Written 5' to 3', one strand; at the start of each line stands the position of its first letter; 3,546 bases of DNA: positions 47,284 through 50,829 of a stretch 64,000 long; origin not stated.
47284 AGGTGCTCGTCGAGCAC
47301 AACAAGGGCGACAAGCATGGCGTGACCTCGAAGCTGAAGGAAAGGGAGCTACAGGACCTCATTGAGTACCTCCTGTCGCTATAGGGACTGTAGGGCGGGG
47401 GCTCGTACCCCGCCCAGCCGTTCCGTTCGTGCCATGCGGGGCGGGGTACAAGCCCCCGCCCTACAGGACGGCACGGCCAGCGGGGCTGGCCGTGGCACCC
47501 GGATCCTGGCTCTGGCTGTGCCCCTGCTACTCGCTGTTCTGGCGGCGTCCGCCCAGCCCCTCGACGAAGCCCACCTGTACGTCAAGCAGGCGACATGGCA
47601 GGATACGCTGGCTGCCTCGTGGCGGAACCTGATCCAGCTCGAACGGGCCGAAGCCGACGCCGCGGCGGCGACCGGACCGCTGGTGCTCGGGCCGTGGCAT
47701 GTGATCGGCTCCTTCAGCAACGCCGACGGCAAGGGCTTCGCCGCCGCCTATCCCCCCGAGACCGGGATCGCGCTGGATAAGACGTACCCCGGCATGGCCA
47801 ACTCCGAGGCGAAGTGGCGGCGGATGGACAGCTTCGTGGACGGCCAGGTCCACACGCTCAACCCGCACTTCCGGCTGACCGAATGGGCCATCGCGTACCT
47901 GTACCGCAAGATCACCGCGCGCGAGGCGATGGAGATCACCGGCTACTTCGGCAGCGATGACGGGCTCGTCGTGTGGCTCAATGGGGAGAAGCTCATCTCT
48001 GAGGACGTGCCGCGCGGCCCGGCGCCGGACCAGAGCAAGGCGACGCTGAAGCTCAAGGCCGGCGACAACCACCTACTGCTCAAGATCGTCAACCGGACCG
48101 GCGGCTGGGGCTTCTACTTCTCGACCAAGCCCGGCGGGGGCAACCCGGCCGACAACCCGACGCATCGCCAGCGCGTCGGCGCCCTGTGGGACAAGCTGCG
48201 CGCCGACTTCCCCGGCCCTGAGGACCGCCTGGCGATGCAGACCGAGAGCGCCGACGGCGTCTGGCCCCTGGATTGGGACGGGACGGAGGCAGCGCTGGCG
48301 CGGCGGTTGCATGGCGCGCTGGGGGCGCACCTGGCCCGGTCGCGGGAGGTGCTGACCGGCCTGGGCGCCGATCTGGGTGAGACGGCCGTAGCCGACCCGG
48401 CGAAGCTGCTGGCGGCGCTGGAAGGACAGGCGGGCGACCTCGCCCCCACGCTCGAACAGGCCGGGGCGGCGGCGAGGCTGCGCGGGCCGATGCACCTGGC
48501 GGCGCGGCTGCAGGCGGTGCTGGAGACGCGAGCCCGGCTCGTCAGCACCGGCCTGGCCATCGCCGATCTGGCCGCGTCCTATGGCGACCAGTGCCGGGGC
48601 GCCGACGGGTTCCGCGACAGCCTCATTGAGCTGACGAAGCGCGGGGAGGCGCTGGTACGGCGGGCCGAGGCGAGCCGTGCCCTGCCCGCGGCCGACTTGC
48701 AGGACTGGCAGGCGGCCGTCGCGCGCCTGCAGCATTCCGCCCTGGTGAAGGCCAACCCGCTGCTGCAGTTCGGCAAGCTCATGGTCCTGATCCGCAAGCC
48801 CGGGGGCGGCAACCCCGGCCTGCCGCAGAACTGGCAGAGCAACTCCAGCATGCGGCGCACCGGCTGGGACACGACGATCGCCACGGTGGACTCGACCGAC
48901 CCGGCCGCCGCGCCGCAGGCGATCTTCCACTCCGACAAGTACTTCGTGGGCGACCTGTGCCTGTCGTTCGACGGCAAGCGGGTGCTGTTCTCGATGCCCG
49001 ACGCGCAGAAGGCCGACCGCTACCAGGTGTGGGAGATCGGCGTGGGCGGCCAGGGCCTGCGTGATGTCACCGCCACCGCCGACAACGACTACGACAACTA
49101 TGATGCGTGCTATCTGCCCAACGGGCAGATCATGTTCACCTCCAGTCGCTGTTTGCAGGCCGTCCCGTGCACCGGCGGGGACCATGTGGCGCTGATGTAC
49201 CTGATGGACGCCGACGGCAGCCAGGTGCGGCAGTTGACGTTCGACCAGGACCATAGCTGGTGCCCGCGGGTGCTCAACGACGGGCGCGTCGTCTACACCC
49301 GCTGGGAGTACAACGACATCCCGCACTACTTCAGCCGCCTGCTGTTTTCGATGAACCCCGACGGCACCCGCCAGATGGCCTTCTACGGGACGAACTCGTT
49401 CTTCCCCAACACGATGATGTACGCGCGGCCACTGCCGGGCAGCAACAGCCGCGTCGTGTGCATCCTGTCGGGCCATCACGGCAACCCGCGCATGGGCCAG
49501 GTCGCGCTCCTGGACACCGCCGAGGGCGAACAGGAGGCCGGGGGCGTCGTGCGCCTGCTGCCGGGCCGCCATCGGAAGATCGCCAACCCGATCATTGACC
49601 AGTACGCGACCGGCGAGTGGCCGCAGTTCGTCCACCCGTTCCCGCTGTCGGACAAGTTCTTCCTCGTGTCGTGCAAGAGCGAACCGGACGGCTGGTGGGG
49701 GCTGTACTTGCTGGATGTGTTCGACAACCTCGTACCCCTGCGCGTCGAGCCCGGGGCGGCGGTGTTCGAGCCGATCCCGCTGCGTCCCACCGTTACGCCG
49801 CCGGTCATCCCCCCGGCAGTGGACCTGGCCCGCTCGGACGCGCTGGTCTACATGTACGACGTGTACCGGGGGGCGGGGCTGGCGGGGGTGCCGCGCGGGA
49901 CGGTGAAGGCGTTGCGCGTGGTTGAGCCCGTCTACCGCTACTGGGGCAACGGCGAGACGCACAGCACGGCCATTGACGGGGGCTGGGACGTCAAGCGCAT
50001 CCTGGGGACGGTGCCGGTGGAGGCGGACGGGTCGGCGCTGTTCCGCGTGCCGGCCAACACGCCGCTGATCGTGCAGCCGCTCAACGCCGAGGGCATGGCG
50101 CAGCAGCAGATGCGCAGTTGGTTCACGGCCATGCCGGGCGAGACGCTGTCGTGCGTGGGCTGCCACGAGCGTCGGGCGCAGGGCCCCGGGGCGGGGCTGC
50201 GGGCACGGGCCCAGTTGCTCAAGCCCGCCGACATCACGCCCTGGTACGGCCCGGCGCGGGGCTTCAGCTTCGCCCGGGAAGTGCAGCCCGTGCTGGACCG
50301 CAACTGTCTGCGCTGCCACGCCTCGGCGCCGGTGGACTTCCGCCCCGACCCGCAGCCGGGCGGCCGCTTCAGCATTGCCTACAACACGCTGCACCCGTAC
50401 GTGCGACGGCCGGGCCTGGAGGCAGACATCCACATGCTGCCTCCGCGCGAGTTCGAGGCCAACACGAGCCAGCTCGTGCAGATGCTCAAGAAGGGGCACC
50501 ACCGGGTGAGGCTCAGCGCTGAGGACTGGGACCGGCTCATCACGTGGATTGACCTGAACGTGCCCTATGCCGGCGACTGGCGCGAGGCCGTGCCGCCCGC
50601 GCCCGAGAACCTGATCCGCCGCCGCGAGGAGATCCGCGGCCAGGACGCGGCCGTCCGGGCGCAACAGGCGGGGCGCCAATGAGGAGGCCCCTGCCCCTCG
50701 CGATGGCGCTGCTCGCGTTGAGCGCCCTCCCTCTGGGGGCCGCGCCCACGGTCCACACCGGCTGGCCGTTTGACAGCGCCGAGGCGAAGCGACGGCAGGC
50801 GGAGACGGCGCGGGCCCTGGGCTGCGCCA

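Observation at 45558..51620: Hydrazine-synthase-like beta-gamma/alpha module in a non-anammox, sugar-oriented context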

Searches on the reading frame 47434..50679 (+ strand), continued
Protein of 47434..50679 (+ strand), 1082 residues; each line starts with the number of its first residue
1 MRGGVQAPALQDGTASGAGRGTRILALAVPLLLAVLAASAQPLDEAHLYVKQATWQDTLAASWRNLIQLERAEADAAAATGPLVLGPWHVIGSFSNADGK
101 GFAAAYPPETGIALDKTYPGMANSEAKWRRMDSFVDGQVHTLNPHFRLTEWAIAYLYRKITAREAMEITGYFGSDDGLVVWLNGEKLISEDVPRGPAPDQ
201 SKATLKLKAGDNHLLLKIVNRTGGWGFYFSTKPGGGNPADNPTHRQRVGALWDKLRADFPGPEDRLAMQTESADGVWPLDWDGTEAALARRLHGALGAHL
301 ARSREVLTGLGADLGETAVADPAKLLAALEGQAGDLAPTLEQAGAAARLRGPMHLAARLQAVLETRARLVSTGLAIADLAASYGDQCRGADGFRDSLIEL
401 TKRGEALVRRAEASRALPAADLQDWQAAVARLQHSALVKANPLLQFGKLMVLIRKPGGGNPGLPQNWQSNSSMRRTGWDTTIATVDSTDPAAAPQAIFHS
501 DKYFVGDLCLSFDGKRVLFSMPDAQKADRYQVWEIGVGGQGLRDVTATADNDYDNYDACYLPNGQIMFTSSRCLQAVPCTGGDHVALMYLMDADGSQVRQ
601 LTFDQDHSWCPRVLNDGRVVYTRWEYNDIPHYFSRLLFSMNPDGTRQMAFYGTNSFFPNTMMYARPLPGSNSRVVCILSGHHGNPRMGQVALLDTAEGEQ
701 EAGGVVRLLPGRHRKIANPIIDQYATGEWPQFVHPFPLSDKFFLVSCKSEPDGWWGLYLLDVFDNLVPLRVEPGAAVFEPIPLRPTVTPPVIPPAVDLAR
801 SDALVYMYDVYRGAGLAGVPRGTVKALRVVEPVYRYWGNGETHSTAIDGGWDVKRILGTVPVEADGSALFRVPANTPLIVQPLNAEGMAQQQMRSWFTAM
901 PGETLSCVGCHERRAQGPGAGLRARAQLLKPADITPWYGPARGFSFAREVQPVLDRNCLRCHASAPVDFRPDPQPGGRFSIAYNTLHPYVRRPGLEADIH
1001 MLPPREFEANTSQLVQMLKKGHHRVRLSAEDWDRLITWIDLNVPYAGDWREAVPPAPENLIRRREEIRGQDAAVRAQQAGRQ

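Call 42: search_protein_families(library=ncbifam, proteins=[L059:2397-3062:+, L086:5722-6840:+, L060:8843-9766:+, L063:119-1000:+, L067:3621-4613:-, L031:7373-8008:+], max_evalue=0.01)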
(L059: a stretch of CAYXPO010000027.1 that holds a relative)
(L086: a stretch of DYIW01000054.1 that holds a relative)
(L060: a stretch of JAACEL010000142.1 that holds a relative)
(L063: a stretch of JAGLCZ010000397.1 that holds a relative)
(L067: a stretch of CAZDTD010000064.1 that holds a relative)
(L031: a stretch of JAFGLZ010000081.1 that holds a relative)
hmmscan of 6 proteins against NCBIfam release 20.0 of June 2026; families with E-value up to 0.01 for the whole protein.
L059:2397-3062:+ (222 aa): 0 families

L086:5722-6840:+ (373 aa): 3 families
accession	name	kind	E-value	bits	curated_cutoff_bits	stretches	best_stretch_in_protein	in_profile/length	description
TIGR04444.1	chori_FkbO_Hyg5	subfamily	4.1e-09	36.2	325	1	169-366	96-308/311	FkbO/Hyg5 family chorismatase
TIGR00004.1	TIGR00004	subfamily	3.8e-08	33.6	106.25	0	273-331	25-84/125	Rid family detoxifying hydrolase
TIGR03610.1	RutC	equivalog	4.5e-06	26.8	169.1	1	274-336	28-90/127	pyrimidine utilization protein C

L060:8843-9766:+ (308 aa): 2 families
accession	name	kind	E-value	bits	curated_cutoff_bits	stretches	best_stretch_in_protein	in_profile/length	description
NF033206.1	ScyE_fam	subfamily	2e-06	27.6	80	1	200-278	235-317/333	ScyD/ScyE family protein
NF058616.2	C39_FapD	equivalog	0.0022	17.3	330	1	131-240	119-223/224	fibril amyloid maturation endopeptidase FapD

L063:119-1000:+ (294 aa): 8 families
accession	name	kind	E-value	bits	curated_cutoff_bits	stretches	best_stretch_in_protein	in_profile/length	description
NF006081.0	PRK08227.1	equivalog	2.7e-133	443.7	297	1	4-292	2-290/291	3-hydroxy-5-phosphonooxypentane-2,4-dione thiolase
NF005556.0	PRK07226.1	subfamily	4.6e-51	173.7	241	1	35-288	3-264/267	2-amino-3,7-dideoxy-D-threo-hept-6-ulosonate synthase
TIGR01949.1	ADH_synth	equivalog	1.8e-45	155.7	299.45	1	37-285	2-254/255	2-amino-3,7-dideoxy-D-threo-hept-6-ulosonate synthase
NF040816.1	Fbpase1_Arch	equivalog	5.1e-28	98.3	430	1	35-286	5-268/271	class I fructose-bisphosphate aldolase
NF041223.1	BagB_FevI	exception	4.2e-27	94.9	500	1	36-277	7-256/257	bagremycin/ferroverdin biosynthesis DhnA-type aldolase BagB/FevI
NF005321.0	PRK06852.1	equivalog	3.4e-09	36.2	420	1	128-290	130-306/308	aldolase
TIGR00343.1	TIGR00343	equivalog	0.0013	18.4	438.45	1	221-291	199-264/287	pyridoxal 5'-phosphate synthase lyase subunit PdxS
NF003215.0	PRK04180.1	equivalog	0.0024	17.3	395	1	220-291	209-275/298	pyridoxal 5'-phosphate synthase lyase subunit PdxS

L067:3621-4613:- (331 aa): 4 families
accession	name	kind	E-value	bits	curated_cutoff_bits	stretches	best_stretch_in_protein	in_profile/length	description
NF011049.0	PRK14479.1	subfamily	3.4e-101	339.5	492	1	2-329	1-327/568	dihydroxyacetone kinase family protein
TIGR02363.1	dhaK1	equivalog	2e-93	313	406.25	1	2-326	1-326/329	dihydroxyacetone kinase subunit DhaK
TIGR02361.1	dak_ATP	equivalog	7.7e-70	236.1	574.95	1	3-326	1-340/583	glycerone kinase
TIGR02362.1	dhaK1b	equivalog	3.8e-64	216.9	413.25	1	5-317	2-314/326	DhaKLM operon coactivator DhaQ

L031:7373-8008:+ (212 aa): 5 families
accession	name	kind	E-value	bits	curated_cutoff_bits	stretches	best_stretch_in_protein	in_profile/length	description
NF011049.0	PRK14479.1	subfamily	3e-51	174.7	492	1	3-208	357-563/568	dihydroxyacetone kinase family protein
TIGR02365.1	dha_L_ycgS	equivalog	7.8e-47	159.5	138.3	1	12-206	3-193/196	dihydroxyacetone kinase subunit DhaL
TIGR02361.1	dak_ATP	equivalog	3.8e-39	134.7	574.95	1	9-207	384-582/583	glycerone kinase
NF038248.1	FakA_VfrB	equivalog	2.3e-10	39.6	975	1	19-212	17-201/549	fatty acid kinase catalytic subunit FakA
TIGR03599.1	YloV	subfamily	3.7e-08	32.4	396.1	1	13-175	4-165/530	DAK2 domain fusion protein YloV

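Call 43: search_protein_families(library=pfam, proteins=[L059:2397-3062:+, L086:5722-6840:+, L060:8843-9766:+, L063:119-1000:+], max_evalue=0.1)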
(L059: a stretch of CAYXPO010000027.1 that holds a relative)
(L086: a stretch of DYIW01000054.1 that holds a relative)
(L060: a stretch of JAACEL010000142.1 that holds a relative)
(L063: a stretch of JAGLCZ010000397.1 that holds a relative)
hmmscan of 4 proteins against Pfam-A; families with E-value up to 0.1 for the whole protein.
L059:2397-3062:+ (222 aa): 0 families

L086:5722-6840:+ (373 aa): 2 families
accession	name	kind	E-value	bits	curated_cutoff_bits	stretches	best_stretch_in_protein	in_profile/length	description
PF01042.26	Ribonuc_L-PSP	-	1.4e-12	48.1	27.3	2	271-335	18-82/121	Endoribonuclease L-PSP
PF21168.2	FkbO_Hyg5-like_N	-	0.0036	17.8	27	1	167-219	54-113/122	Chorismatase FkbO/Hyg5-like, N-terminal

L060:8843-9766:+ (308 aa): 2 families
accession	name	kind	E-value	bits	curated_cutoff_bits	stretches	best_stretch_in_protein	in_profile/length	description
PF01436.27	NHL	-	0.00024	21.4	20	0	226-245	6-25/28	NHL repeat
PF08450.18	SGL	-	0.0089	16.1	26.3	0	148-208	143-214/246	SMP-30/Gluconolactonase/LRE-like region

L063:119-1000:+ (294 aa): 3 families
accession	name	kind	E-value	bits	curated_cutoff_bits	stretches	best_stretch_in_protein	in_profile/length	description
PF01791.15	DeoC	-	4.8e-19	69.3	23.8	1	53-259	1-227/229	DeoC/LacD family aldolase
PF05690.20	ThiG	-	0.01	15.7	23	1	214-276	168-225/247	Thiazole biosynthesis protein ThiG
PF21952.1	PRKCH_uORF2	-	0.026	15.1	27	1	88-101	1-14/26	PRKCH upstream open reading frame 2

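Call 45: predict_structure(alignment_id=A2)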
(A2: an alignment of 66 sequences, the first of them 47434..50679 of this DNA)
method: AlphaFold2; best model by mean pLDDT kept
length: 1082 residues; sequences in the alignment: 66
mean_pLDDT: 87.5   pTM: 0.83
mean pLDDT of the five models: 87.5, 86.3, 83.1, 82.6, 81.6
residues with pLDDT >= 90: 670; 70-90: 294; 50-70: 88; < 50: 30
segments of 3 or more residues with pLDDT < 50: 1-23, 627-632
pLDDT, mean of each block of 10 residues (from residue 1): 34 38 52 66 87 96 94 71 89 85 80 91 92 90 90 94 93 89 93 79 94 94 84 79 89 96 96 94 93 98 96 96 97 97 95 97 98 97 91 97 97 93 97 96 95 83 85 90 94 95 94 97 95 97 94 94 97 75 84 94 88 97 66 73 93 80 95 94 86 92 93 89 86 97 97 94 97 95 97 95 93 87 95 75 65 84 94 92 93 81 82 66 83 95 88 83 67 63 85 63 83 87 82 92 79 81 91 90 78
secondary structure, 60 per line:
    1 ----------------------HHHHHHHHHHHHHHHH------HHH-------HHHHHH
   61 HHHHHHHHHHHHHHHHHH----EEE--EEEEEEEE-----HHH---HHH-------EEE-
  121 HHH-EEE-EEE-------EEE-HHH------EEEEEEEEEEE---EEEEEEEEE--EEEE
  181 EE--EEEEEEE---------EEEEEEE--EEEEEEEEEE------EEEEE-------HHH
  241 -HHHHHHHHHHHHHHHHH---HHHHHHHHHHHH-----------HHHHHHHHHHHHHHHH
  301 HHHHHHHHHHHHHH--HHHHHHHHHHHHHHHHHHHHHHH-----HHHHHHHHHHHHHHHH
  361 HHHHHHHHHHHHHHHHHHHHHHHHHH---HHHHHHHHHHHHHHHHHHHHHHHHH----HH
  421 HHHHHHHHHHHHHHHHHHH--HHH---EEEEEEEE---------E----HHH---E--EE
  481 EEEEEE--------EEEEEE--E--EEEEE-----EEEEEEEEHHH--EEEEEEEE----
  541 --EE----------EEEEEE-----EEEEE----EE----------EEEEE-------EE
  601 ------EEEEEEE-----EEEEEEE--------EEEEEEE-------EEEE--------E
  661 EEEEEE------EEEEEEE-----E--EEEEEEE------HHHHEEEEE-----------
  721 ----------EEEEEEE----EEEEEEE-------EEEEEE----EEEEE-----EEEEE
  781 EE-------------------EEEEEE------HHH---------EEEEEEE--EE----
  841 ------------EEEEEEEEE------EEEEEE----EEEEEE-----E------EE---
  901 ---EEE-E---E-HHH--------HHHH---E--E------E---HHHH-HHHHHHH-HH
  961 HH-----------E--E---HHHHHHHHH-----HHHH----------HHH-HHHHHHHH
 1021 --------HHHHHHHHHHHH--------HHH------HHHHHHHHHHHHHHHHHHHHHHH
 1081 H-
elements in order (helices of 4 or more, strands of 3 or more residues): H23-38 H55-78 E83-85 E88-95 E117-119 E125-127 E129-131 E139-141 E152-162 E166-174 E177-182 E185-191 E201-207 E210-219 E226-230 H242-258 H262-273 H285-314 H317-339 H345-386 H390-414 H419-439 E448-455 E479-486 E495-500 E506-510 E516-523 E529-536 E555-560 E566-570 E587-591 E607-613 E619-625 E634-640 E648-651 E660-666 E673-679 E688-694 H701-704 E705-709 E731-737 E742-748 E756-761 E766-770 E776-782 E802-807 E826-832 E853-861 E868-873 E878-883 E904-906 H925-928 H946-949 H951-957 H959-962 H981-989 H995-998 H1013-1020 H1029-1040 H1058-1081

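Call 48: fold_search(model_id=the predicted structure, library=pdb)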
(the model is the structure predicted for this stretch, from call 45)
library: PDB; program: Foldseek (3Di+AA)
matches with E <= 10: 1111; with E <= 0.001: 55
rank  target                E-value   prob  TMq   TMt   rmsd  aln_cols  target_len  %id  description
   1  5c2v_A                1.8e-23  1.00  0.44  0.61   6.1       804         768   16  Kuenenia stuttgartiensis Hydrazine Synthase (released 2015-10-14)
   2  5c2v_D                3.1e-22  1.00  0.44  0.60   5.3       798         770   17  Kuenenia stuttgartiensis Hydrazine Synthase (released 2015-10-14)
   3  9a2l_MODEL_1_A        4.6e-10  1.00  0.21  0.49   7.8       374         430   14  Model of E. coli TolB by in-cell photo-crosslinking MS and deep learning (released 2023-02-24)
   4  8wt1_C                1.8e-07  1.00  0.17  0.27  22.5       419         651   13  Crystal structure of S9 carboxypeptidase from Geobacillus sterothermophilus (released 2024-03-13)
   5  8wt1_H                1.1e-06  1.00  0.17  0.27   5.8       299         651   14  Crystal structure of S9 carboxypeptidase from Geobacillus sterothermophilus (released 2024-03-13)
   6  8wt1_D                1.5e-06  1.00  0.14  0.22  10.5       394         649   13  Crystal structure of S9 carboxypeptidase from Geobacillus sterothermophilus (released 2024-03-13)
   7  6ikg_A                1.7e-05  1.00  0.16  0.25  22.6       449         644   12  Crystal structure of substrate-bound S9 peptidase (S514A mutant) from Deinococcus radiodurans (released 2018-11-14)
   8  6h15_A                2.1e-05  1.00  0.20  0.33  15.5       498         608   10  Structure of LRP6 P3E3P4E4 in complex with VHH L-P2-B10 (released 2019-01-30)
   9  5yzm_B                2.2e-05  1.00  0.19  0.32   8.6       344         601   14  Crystal structure of S9 peptidase (inactive form) from Deinococcus radiodurans R1 (released 2018-11-14)
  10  5txe_A                2.2e-05  1.00  0.15  0.23  11.1       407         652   11  AtxE2 Isopeptidase - S527A Variant with Astexin3-dC4 Bound (released 2016-12-21)
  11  8t1y                  2.3e-05  1.00  0.19  0.36   6.9       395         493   14  Crystal Structure of Porphyromonas gingivalis Sialidase (PG_0352) Bound to Neu5Ac2en (DANA) (released 2023-10-04)
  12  5yzm_A                2.5e-05  1.00  0.16  0.27  22.4       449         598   12  Crystal structure of S9 peptidase (inactive form) from Deinococcus radiodurans R1 (released 2018-11-14)
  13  6l6r_B                3.9e-05  1.00  0.19  0.32  17.7       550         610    8  Crystal structure of LRP6 E1E2-SOST complex (released 2020-10-28)
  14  7fh6                  4.1e-05  1.00  0.19  0.29   8.7       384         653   13  Friedel-Crafts alkylation enzyme CylK (released 2022-02-16)
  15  8ctg_C                4.3e-05  1.00  0.20  0.36   5.3       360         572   10  Extracellular architecture of an engineered canonical Wnt signaling ternary complex (released 2023-03-15)
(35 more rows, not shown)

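Call 50: search_solved_structures(query=window:47434-50679:+, max_evalue=0.01, show_alignments=1)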
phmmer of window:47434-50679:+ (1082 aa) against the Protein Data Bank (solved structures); distinct sequences matched with E-value up to 0.01: 1.
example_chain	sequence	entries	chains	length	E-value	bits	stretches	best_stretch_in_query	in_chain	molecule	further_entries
5c2v_A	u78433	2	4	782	2.4e-07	32.2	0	840-917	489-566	HYDRAZINE SYNTHASE ALPHA SUBUNIT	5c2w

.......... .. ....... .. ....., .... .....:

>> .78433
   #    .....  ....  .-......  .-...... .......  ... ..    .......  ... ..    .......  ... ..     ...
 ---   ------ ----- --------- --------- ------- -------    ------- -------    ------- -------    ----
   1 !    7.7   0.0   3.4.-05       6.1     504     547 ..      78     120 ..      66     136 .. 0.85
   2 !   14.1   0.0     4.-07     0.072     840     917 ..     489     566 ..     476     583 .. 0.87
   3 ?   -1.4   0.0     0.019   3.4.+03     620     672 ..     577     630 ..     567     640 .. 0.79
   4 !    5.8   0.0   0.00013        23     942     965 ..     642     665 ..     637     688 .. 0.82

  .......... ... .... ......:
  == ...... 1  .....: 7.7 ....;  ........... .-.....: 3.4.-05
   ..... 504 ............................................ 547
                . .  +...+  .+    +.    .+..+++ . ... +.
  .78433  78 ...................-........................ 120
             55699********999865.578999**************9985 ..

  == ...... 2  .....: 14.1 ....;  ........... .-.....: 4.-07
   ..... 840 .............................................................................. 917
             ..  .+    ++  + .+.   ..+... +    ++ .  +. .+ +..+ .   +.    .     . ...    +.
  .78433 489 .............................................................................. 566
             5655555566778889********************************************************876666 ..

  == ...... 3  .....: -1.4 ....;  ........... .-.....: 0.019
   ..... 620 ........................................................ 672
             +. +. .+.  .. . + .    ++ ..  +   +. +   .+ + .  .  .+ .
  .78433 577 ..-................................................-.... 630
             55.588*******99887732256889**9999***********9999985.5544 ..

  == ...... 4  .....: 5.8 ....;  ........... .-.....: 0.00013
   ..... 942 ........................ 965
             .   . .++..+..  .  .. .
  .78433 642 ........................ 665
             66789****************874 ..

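Call 76: search_protein_representatives(protein=window:47434-50679:+)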
Query: 1082 residues. Proteins with E-value up to 0.001 (for the whole library): 11054; up to 1e-10: 5125; up to 1e-30: 1540. The best 150 are listed.
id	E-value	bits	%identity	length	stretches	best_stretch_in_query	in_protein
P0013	0.0e+00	1665.0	68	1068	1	30-1078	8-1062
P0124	4.6e-221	753.2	46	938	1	26-973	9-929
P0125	3.9e-219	746.8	44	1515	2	250-1052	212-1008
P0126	1.1e-218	745.3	55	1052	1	408-1053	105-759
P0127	5.6e-218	743.0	53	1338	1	385-1054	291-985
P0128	9.4e-216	735.6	53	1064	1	374-1065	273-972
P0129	4.4e-214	730.1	45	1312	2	431-1069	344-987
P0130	2.8e-213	727.4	47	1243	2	404-1053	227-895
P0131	3.1e-212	724.0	43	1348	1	29-1051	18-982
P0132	1.5e-210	718.5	51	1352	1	373-1055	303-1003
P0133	6.0e-209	713.1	43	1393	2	701-1067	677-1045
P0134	8.4e-208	709.3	46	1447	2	330-1066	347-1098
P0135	2.3e-206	704.6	47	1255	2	431-1067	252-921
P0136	1.0e-204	699.1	51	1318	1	374-1053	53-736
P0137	3.0e-201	687.6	50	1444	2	332-1064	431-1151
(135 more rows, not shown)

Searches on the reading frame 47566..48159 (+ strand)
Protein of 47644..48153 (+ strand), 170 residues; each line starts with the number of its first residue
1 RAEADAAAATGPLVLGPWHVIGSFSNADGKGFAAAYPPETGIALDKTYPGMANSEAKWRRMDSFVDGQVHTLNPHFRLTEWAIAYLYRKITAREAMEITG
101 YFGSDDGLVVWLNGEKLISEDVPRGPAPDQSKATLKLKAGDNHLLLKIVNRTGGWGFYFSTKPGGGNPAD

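Call 60: search_protein_families(library=pfam, proteins=[window:47644-48153:+], max_evalue=10)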
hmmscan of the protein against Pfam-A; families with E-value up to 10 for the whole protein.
window:47644-48153:+ (170 aa): 1 family
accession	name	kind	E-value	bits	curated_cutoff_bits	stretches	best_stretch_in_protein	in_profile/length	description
PF07691.17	PA14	-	0.015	15.6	24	1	103-143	67-112/147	PA14 domain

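Call 69: predict_structure(alignment_id=A3)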
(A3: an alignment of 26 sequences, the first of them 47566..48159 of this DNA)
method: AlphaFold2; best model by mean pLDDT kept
length: 198 residues; sequences in the alignment: 26
mean_pLDDT: 90.0   pTM: 0.84
mean pLDDT of the five models: 90.0, 89.7, 88.7, 88.7, 88.4
residues with pLDDT >= 90: 138; 70-90: 49; 50-70: 8; < 50: 3
segments of 3 or more residues with pLDDT < 50: none
pLDDT, mean of each block of 10 residues (from residue 1): 84 93 86 83 96 84 92 92 94 94 92 97 96 95 92 92 98 93 90 51
secondary structure, 60 per line:
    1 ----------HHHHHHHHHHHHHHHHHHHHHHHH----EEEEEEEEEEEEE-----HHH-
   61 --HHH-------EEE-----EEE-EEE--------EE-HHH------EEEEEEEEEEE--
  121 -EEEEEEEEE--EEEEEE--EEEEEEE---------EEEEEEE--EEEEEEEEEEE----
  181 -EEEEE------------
elements in order: H11-34 E39-51 E73-75 E81-83 E85-87 E108-118 E122-130 E133-138 E141-147 E157-163 E166-176 E182-186

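Call 74: fold_search(model_id=the predicted structure, library=pdb)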
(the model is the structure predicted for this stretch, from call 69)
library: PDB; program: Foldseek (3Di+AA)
matches with E <= 10: 1698; with E <= 0.001: 24
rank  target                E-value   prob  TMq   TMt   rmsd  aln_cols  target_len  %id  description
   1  5jou                  3.3e-05  1.00  0.39  0.10  12.3       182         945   15  Bacteroides ovatus Xyloglucan PUL GH31 (released 2016-08-10)
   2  5jov                  4.4e-05  1.00  0.39  0.10  12.3       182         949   15  Bacteroides ovatus Xyloglucan PUL GH31 with bound 5FIdoF (released 2016-08-10)
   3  6x8a_A                9.5e-05  1.00  0.31  0.33   4.0        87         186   16  Sucrose-bound structure of Marinomonas primoryensis PA14 carbohydrate-binding domain (released 2021-06-02)
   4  5j6y                  1.6e-04  1.00  0.31  0.33   4.0        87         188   16  Crystal structure of PA14 domain of MpAFP Antifreeze protein (released 2017-06-07)
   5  6x8d                  1.9e-04  1.00  0.29  0.32   4.5        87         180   16  Arabinose-bound structure of Marinomonas primoryensis PA14 carbohydrate-binding domain (released 2021-06-02)
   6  7pjj                  2.1e-04  1.00  0.40  0.12   5.4       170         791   12  Structure of the Family-3 Glycosyl Hydrolase BcpE2 from Streptomyces scabies (released 2022-07-13)
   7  6x7j                  2.2e-04  1.00  0.29  0.31   4.5        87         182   16  fucose-bound structure of Marinomonas primoryensis PA14 carbohydrate-binding domain (released 2021-06-02)
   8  6xa5_A                2.2e-04  1.00  0.29  0.31   4.5        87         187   16  Trehalose-bound structure of Marinomonas primoryensis PA14 carbohydrate-binding domain (released 2021-06-02)
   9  6xac                  2.3e-04  1.00  0.29  0.31   4.5        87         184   16  Galactose-bound structure of Marinomonas primoryensis PA14 carbohydrate-binding domain (released 2021-06-02)
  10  5a3l_A                2.3e-04  1.00  0.39  0.37  10.1       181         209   14  Structure of Cea1A in complex with N-Acetylglucosamine (released 2016-06-29)
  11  6x7x                  2.6e-04  1.00  0.29  0.31   4.5        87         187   16  mannose-bound structure of Marinomonas primoryensis PA14 carbohydrate-binding domain (released 2021-06-02)
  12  6qdi                  2.9e-04  1.00  0.41  0.29   5.9       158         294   17  anti-sigma factor domain-containing protein from Clostridium clariflavum (released 2019-06-12)
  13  2xvk                  2.9e-04  1.00  0.42  0.11   6.4       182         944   14  crystal structure of alpha-xylosidase (GH31) from Cellvibrio japonicus in complex with 5-fluoro-alpha-D-xylopyranosyl fl (released 2011-04-13)
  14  6x7z                  3.1e-04  1.00  0.29  0.32   4.5        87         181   16  Inositol-bound structure of Marinomonas primoryensis PA14 carbohydrate-binding domain (released 2021-06-02)
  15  3ac0_C                3.7e-04  1.00  0.43  0.12   5.1       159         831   13  Crystal structure of Beta-glucosidase from Kluyveromyces marxianus in complex with glucose (released 2010-08-11)
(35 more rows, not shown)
